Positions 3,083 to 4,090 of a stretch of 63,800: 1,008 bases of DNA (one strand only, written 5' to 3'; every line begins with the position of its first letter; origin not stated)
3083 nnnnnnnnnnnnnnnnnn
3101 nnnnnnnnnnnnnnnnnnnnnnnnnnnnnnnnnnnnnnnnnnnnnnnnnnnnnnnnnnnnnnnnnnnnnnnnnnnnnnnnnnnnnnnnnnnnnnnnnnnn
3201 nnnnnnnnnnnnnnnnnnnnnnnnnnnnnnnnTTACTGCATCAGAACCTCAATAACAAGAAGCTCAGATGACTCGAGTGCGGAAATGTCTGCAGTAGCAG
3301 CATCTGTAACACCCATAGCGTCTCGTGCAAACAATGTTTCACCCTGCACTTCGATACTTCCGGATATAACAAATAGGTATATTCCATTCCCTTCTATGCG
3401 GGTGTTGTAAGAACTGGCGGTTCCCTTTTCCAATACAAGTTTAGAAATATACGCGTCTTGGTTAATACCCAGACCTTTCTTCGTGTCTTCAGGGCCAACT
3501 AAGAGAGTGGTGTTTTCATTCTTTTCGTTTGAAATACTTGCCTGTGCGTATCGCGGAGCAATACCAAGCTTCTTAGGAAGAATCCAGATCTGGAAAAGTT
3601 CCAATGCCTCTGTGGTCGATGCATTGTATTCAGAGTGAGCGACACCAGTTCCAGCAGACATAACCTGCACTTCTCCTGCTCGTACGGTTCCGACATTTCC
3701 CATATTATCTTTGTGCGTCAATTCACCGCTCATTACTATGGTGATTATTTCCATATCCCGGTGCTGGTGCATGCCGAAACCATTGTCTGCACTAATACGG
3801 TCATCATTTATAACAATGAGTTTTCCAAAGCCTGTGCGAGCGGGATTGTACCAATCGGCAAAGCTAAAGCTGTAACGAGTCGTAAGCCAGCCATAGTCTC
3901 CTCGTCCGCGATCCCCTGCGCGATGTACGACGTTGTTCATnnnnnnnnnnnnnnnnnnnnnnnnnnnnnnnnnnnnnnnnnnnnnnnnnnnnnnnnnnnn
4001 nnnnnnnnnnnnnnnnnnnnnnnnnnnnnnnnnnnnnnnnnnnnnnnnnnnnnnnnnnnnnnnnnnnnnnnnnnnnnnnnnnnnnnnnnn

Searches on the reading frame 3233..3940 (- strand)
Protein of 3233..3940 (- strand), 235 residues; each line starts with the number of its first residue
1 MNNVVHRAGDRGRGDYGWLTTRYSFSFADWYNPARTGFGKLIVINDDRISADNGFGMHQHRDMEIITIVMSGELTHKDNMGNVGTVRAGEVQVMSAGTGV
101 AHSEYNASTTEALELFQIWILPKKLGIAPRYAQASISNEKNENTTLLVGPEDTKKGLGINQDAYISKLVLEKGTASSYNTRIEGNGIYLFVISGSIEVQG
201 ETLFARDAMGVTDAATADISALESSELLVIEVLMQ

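Call 3: search_protein_families(library=pfam, proteins=[window:3233-3940:-], max_evalue=0.01)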
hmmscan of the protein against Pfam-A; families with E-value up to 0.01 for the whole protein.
window:3233-3940:- (235 aa): 3 families
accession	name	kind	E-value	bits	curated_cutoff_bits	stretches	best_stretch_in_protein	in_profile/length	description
PF02678.22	Pirin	-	5.8e-34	116.8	26.1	1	12-120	7-108/108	Pirin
PF17954.7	Pirin_C_2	-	6.9e-21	74.7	22.9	1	146-232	1-86/86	Quercetinase C-terminal cupin domain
PF07883.17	Cupin_2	-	6e-06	26.3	27.2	1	54-115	10-66/70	Cupin domain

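Call 48: find_encoding_contigs(protein=window:3233-3940:-, flank=10000, max_places=10)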
Protein window:3233-3940:- (235 aa): 3 contigs read that carry it; 2 places shown.
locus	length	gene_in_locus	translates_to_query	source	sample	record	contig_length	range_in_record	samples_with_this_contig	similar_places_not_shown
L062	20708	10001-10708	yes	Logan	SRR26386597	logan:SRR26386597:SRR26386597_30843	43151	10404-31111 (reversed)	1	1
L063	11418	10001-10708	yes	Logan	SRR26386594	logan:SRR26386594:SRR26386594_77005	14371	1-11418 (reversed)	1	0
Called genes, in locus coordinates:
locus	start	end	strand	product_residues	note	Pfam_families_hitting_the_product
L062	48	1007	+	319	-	PF03724:META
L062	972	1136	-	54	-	-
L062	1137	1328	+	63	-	PF00462:Glutaredoxin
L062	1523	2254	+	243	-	PF27854:Heavy_Cys_CGP (weak)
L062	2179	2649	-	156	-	-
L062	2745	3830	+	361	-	PF11141:DUF2914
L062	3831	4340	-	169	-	PF00011:HSP20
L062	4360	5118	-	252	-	PF13367:PrsW-protease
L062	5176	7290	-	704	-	PF00133:tRNA-synt_1, PF09334:tRNA-synt_1g, PF00133:tRNA-synt_1, PF08264:Anticodon_1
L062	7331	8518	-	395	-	PF00814:TsaD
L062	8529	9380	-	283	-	-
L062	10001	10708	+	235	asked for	PF02678:Pirin, PF07883:Cupin_2 (faint), PF17954:Pirin_C_2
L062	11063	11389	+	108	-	-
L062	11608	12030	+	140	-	PF08570:DUF1761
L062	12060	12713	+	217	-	PF01569:PAP2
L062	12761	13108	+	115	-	-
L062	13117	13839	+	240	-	PF04493:Endonuclease_5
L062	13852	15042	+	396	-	-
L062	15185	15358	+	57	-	-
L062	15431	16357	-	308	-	PF00890:FAD_binding_2 (faint), PF01134:GIDA (faint), PF01266:DAO (faint), PF03486:HI0933_like (faint), PF07992:Pyr_redox_2, PF12831:FAD_oxidored (weak), PF13738:Pyr_redox_3, PF00070:Pyr_redox (weak), +2 more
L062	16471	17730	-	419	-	PF00091:Tubulin, PF12327:FtsZ_C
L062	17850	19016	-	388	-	PF02491:SHS2_FTSA, PF11104:PilM_2 (weak), PF14450:FtsA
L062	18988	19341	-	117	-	PF02130:YbeY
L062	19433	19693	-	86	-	-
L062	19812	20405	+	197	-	-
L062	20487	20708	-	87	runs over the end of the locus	-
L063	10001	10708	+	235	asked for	PF02678:Pirin, PF07883:Cupin_2 (faint), PF17954:Pirin_C_2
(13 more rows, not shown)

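Call 61: find_homologous_proteins(query=L062:11608-12027:+, max_evalue=1e-20)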
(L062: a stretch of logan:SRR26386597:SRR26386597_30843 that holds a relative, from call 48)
Query L062:11608-12027:+ (140 aa): 751 proteins with E <= 1e-20 among 908 candidates; the best 120 are listed.
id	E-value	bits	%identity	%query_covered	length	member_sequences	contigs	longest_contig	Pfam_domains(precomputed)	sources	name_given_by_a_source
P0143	9.3e-84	297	100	100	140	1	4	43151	PF08570.16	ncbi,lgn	ncbi:MAG: DUF1761 domain-containing protein [Candidatus Paceibacterota bacterium]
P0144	1.7e-69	250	82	100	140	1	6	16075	PF08570.16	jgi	jgi:hypothetical protein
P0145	3.9e-68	246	82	100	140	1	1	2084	PF08570.16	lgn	-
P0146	3.7e-67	243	78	100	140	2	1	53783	PF08570.16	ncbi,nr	ncbi:MAG: hypothetical protein JWN49_567 [Parcubacteria group bacterium]|nr:hypothetical protein [Pa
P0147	3.1e-60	220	74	99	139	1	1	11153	PF08570.16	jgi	-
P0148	9.5e-60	219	73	99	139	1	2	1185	PF08570.16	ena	-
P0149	2.8e-59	217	74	99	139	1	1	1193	PF08570.16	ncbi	-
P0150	6.3e-59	216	72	99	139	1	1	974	PF08570.16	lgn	-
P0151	7.0e-59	216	72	99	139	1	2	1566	PF08570.16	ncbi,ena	-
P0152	1.2e-58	215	72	98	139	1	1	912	PF08570.16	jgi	-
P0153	3.5e-58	214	72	98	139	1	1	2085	PF08570.16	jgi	-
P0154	6.7e-58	213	71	99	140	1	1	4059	PF08570.16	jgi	-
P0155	1.1e-57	212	71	99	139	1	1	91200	PF08570.16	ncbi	-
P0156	1.7e-57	212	71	99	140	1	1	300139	PF08570.16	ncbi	-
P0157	1.8e-57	211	73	99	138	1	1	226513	PF08570.16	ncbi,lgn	ncbi:hypothetical protein BH11PAT2_BH11PAT2_06020 [soil metagenome]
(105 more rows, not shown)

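Call 62: find_encoding_contigs(protein=P0143, flank=10000, max_places=10)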
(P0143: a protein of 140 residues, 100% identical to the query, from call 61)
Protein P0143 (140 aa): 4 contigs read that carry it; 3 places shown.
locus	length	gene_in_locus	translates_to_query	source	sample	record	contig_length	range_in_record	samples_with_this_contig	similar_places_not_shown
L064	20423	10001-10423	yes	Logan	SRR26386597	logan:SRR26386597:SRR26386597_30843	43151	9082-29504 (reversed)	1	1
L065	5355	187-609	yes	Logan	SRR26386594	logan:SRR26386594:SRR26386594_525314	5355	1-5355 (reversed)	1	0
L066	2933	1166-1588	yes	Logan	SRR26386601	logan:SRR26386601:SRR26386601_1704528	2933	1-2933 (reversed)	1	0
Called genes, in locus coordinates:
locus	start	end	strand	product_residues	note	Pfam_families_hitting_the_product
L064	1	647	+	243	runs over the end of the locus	PF27854:Heavy_Cys_CGP (weak)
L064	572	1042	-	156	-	-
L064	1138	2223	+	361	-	PF11141:DUF2914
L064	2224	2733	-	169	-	PF00011:HSP20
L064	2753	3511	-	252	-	PF13367:PrsW-protease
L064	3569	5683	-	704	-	PF00133:tRNA-synt_1, PF09334:tRNA-synt_1g, PF00133:tRNA-synt_1, PF08264:Anticodon_1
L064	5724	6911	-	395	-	PF00814:TsaD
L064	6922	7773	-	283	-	-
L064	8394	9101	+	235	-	PF02678:Pirin, PF07883:Cupin_2 (faint), PF17954:Pirin_C_2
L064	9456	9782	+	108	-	-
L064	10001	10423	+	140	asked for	PF08570:DUF1761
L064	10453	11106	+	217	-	PF01569:PAP2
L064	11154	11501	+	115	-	-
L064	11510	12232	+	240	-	PF04493:Endonuclease_5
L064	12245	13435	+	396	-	-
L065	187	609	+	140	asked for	PF08570:DUF1761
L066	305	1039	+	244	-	PF01978:TrmB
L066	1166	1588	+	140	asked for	PF08570:DUF1761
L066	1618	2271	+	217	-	PF01569:PAP2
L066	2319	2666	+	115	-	-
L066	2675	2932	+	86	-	?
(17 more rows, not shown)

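Call 67: search_protein_families(library=pfam, proteins=[L066:305-1036:+], max_evalue=0.01)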
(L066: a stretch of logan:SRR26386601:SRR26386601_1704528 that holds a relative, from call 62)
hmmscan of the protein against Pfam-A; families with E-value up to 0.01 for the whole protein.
L066:305-1036:+ (244 aa): 2 families
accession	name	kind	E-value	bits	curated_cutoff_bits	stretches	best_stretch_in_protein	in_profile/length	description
PF01978.25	TrmB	-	1.2e-15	57.5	25.6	1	7-75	1-68/68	Sugar-specific transcriptional regulator TrmB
PF13730.12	HTH_36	-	0.0014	18.8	25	1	11-57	2-54/55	Helix-turn-helix domain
